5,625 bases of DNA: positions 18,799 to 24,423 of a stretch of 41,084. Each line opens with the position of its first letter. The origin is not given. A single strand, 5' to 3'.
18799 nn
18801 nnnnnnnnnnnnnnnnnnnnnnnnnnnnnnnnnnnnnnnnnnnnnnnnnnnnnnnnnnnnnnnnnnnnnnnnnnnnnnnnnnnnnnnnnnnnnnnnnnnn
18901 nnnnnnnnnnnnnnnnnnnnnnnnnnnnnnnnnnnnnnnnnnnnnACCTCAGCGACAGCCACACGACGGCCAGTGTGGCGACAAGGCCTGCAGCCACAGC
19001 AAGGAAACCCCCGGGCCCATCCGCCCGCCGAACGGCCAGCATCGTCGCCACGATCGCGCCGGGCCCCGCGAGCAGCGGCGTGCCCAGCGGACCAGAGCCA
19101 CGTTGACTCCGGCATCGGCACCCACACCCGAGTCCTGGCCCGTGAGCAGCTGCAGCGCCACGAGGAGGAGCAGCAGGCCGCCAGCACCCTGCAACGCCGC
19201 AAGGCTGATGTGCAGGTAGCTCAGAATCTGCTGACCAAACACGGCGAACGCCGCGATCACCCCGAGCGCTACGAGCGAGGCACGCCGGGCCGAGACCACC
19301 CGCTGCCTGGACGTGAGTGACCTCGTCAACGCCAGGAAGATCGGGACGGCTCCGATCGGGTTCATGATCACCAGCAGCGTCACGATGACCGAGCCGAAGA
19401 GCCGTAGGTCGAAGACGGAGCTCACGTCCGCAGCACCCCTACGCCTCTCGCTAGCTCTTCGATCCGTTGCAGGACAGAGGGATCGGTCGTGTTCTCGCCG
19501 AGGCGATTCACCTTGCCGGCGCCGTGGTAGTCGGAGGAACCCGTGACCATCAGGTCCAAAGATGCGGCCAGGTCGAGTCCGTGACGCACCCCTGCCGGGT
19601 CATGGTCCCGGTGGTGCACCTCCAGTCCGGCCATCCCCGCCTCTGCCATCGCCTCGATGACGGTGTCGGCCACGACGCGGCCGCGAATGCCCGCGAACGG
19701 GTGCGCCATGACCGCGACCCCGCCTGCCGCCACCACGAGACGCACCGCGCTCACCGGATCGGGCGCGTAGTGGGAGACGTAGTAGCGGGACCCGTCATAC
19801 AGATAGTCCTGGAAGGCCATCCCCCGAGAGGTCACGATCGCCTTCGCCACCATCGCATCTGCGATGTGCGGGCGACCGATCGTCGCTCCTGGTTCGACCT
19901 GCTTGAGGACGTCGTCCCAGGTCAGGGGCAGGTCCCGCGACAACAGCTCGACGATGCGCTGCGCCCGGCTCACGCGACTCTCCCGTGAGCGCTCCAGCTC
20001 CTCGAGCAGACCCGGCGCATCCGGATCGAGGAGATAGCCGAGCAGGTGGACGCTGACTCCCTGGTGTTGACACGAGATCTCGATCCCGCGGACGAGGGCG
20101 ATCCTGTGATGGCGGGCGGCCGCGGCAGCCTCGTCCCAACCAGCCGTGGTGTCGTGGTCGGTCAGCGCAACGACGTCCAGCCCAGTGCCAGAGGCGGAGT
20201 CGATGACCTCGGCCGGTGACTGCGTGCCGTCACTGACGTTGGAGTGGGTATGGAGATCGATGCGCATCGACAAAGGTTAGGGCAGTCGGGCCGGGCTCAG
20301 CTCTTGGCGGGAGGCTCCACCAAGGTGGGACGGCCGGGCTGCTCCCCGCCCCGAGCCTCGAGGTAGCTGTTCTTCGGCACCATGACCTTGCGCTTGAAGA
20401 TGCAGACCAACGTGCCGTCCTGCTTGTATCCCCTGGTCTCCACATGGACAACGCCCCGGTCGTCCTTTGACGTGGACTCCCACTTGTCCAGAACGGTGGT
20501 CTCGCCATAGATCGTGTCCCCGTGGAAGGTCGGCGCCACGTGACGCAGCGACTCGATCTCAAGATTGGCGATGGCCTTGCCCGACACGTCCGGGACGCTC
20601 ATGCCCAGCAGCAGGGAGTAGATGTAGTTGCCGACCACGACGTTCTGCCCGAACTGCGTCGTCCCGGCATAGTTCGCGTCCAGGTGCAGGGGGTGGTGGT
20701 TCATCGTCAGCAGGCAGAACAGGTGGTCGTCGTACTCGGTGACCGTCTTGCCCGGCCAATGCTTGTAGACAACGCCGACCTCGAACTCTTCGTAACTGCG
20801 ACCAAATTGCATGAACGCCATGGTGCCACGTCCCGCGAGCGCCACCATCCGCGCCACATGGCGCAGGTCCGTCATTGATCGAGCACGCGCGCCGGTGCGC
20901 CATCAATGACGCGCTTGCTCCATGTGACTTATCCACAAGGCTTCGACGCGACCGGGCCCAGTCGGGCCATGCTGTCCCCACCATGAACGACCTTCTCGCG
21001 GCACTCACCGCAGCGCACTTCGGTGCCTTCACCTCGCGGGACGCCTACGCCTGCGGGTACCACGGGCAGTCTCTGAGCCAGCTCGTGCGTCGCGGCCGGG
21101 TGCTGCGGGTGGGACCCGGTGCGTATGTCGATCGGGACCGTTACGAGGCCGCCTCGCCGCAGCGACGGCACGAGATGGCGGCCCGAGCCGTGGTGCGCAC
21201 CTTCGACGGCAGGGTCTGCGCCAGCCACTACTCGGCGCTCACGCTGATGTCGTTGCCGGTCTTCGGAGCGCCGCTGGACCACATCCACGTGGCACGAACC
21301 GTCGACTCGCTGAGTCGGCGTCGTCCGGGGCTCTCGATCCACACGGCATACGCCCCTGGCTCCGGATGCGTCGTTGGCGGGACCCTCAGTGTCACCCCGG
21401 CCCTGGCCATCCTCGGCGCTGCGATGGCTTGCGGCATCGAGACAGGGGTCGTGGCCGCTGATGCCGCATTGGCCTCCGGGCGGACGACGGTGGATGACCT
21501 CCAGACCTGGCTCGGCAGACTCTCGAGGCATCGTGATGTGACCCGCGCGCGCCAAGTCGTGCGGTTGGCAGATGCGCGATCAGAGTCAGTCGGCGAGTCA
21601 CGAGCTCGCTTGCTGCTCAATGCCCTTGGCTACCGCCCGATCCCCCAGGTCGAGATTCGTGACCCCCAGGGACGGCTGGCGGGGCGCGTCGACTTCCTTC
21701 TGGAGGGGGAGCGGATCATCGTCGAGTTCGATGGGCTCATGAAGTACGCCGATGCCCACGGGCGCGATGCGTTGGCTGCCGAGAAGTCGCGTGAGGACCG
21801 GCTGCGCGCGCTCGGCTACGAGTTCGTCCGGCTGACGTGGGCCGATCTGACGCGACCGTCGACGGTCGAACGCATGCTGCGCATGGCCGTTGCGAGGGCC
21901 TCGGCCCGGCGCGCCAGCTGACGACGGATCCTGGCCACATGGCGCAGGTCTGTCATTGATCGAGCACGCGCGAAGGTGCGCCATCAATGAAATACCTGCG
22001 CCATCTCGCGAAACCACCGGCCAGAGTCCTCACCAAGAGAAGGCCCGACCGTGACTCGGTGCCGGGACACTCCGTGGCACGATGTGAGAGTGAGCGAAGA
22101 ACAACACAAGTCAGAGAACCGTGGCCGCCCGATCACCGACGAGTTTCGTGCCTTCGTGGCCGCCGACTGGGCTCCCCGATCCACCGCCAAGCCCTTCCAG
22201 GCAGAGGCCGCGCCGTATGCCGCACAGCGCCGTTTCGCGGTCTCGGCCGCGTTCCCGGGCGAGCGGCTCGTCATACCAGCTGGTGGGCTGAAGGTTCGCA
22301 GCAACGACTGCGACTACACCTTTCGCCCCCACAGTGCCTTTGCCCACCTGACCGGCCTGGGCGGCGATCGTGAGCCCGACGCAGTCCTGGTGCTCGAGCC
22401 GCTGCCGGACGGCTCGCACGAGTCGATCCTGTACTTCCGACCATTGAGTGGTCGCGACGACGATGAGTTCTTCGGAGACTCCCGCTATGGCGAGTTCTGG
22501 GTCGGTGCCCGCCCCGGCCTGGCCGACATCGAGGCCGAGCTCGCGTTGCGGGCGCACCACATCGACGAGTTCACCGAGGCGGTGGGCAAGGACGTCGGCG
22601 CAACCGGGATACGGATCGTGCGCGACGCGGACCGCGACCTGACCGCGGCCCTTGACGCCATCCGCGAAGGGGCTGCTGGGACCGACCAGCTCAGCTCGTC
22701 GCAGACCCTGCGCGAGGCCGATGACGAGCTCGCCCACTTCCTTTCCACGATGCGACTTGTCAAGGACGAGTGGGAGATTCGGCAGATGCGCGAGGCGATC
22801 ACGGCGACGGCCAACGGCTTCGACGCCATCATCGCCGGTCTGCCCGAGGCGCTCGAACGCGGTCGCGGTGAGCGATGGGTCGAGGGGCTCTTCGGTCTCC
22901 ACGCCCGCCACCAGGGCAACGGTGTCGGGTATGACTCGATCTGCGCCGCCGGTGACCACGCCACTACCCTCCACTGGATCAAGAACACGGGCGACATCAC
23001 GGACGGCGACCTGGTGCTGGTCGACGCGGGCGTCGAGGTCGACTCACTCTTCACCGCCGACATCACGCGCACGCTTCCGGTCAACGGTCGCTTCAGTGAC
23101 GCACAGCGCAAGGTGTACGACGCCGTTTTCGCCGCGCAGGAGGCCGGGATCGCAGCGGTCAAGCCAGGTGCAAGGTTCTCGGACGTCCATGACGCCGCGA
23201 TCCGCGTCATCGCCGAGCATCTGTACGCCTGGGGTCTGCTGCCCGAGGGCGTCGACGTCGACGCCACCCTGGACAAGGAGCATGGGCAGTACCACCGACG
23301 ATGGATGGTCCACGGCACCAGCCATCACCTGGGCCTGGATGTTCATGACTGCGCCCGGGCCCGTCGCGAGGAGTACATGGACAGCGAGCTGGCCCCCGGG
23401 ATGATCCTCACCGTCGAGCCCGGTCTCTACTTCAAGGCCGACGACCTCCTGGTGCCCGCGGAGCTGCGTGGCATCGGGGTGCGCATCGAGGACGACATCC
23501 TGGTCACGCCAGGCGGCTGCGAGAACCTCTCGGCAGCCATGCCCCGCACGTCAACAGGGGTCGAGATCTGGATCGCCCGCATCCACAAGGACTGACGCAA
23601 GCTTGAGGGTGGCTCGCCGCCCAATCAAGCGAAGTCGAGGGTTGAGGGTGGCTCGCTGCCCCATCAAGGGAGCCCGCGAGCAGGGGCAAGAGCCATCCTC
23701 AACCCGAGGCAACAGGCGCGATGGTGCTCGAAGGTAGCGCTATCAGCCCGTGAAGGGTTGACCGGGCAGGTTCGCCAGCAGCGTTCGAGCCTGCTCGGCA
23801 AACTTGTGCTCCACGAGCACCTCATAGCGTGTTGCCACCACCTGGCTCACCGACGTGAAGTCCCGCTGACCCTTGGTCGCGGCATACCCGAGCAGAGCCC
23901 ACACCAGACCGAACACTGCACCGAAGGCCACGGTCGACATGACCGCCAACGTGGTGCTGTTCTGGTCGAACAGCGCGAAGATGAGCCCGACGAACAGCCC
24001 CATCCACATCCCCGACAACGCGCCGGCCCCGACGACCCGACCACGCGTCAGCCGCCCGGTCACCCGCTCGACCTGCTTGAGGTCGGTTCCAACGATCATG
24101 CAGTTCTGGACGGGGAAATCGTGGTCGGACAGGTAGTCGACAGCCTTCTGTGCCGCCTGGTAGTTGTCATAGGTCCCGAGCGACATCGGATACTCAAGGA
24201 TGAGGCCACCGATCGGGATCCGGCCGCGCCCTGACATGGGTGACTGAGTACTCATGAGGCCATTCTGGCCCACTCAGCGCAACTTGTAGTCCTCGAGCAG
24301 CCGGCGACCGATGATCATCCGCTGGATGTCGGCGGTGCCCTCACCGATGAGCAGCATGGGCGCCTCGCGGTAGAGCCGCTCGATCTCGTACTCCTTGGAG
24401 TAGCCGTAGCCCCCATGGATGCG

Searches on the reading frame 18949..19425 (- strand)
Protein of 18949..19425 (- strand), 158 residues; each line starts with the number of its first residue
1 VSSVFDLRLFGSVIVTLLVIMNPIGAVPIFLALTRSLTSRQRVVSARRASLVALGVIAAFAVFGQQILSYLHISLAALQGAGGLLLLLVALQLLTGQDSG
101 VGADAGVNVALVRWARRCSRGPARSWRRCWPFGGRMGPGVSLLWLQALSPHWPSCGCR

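Call 45: search_protein_families(library=pfam, proteins=[window:18949-19425:-], max_evalue=0.00001)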
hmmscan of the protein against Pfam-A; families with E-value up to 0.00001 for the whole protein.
window:18949-19425:- (158 aa): 1 family
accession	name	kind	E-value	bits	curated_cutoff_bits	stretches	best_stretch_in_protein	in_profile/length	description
PF01914.23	MarC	-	5.4e-24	85.2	23.9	1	9-99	3-93/203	MarC family integral membrane protein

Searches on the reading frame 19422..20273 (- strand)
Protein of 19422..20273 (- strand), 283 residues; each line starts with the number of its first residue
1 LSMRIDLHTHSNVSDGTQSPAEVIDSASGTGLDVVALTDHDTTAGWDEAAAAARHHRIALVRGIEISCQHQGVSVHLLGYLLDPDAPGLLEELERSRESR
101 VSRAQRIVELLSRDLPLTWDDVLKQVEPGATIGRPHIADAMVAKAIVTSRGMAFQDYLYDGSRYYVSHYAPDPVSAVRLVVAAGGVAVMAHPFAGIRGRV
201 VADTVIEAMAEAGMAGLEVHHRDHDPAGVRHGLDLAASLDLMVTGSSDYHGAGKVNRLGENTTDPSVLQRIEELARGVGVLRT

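Call 45: search_protein_families(library=pfam, proteins=[window:19422-20273:-], max_evalue=0.00001)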
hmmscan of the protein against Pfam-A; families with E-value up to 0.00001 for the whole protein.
window:19422-20273:- (283 aa): 1 family
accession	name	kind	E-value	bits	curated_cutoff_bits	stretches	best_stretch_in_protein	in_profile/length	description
PF02811.25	PHP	-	1.6e-11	45.3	26.4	1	6-71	1-69/164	PHP domain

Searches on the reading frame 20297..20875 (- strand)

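Call 45: search_protein_families(library=pfam, proteins=[window:20297-20875:-], max_evalue=0.00001)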
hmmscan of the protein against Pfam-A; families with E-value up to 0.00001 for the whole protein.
window:20297-20875:- (192 aa): 2 families
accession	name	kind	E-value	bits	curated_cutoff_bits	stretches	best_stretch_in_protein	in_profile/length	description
PF19315.5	MC_hydratase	-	6.5e-19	68.7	26.5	1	25-179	21-177/353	Mesaconyl-CoA hydratase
PF01575.25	MaoC_dehydratas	-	2.2e-16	60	27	1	34-135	7-108/123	MaoC like domain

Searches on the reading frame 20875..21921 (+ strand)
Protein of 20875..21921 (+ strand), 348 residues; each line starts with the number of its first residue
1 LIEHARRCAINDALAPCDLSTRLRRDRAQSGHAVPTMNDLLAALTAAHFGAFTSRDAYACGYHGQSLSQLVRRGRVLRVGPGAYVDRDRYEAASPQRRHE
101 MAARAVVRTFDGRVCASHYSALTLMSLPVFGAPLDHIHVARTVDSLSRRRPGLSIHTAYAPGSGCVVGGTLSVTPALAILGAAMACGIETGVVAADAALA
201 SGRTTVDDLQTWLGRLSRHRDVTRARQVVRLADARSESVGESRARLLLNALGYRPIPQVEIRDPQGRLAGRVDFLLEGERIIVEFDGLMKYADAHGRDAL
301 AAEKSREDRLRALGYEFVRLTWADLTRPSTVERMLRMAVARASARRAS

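Call 45: search_protein_families(library=pfam, proteins=[window:20875-21921:+], max_evalue=0.00001)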
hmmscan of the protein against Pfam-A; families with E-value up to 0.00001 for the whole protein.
window:20875-21921:+ (348 aa): 1 family
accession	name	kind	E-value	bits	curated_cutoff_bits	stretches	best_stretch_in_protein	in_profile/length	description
PF13338.12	AbiEi_4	-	8.5e-09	35.8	25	1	40-85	2-47/49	Transcriptional regulator, AbiEi antitoxin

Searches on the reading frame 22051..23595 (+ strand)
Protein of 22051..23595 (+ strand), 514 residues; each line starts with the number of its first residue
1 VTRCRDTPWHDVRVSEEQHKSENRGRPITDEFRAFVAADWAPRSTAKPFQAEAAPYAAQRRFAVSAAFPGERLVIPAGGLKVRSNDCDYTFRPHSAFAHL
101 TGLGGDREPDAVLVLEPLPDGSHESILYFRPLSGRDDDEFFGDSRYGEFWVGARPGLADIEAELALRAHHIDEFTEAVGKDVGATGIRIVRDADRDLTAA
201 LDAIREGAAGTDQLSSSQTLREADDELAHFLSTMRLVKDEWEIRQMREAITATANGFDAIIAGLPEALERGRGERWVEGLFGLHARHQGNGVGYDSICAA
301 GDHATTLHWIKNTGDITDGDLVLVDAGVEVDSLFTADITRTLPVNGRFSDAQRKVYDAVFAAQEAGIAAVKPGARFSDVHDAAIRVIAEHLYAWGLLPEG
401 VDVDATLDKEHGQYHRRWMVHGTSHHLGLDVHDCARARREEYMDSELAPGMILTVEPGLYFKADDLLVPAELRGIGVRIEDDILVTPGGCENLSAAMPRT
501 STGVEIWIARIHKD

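Call 42: find_encoding_contigs(protein=window:22051-23595:+, flank=10000, max_places=1)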
Protein window:22051-23595:+ (514 aa): 1 contig read that carries it; 1 place shown.
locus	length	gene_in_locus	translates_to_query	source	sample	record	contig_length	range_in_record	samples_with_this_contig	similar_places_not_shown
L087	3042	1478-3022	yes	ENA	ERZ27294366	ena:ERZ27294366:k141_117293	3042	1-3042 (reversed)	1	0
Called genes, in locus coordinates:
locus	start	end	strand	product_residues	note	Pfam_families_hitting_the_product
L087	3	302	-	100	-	?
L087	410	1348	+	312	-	PF13338:AbiEi_4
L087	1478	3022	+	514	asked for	PF05195:AMP_N, PF00557:Peptidase_M24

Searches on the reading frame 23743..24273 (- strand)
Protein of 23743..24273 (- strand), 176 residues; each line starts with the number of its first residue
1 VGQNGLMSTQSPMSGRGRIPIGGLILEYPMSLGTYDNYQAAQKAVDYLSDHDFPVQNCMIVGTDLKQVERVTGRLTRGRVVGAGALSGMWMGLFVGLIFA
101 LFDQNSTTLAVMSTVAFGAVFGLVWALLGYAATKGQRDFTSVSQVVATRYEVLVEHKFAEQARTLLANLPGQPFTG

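Call 45: search_protein_families(library=pfam, proteins=[window:23743-24273:-], max_evalue=0.00001)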
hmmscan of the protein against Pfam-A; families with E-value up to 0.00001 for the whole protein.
window:23743-24273:- (176 aa): 1 family
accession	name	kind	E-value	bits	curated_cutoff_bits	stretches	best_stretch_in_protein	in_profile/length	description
PF11181.13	YflT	-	7.4e-25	87.8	26.2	1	32-105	3-85/99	Heat induced stress protein YflT domain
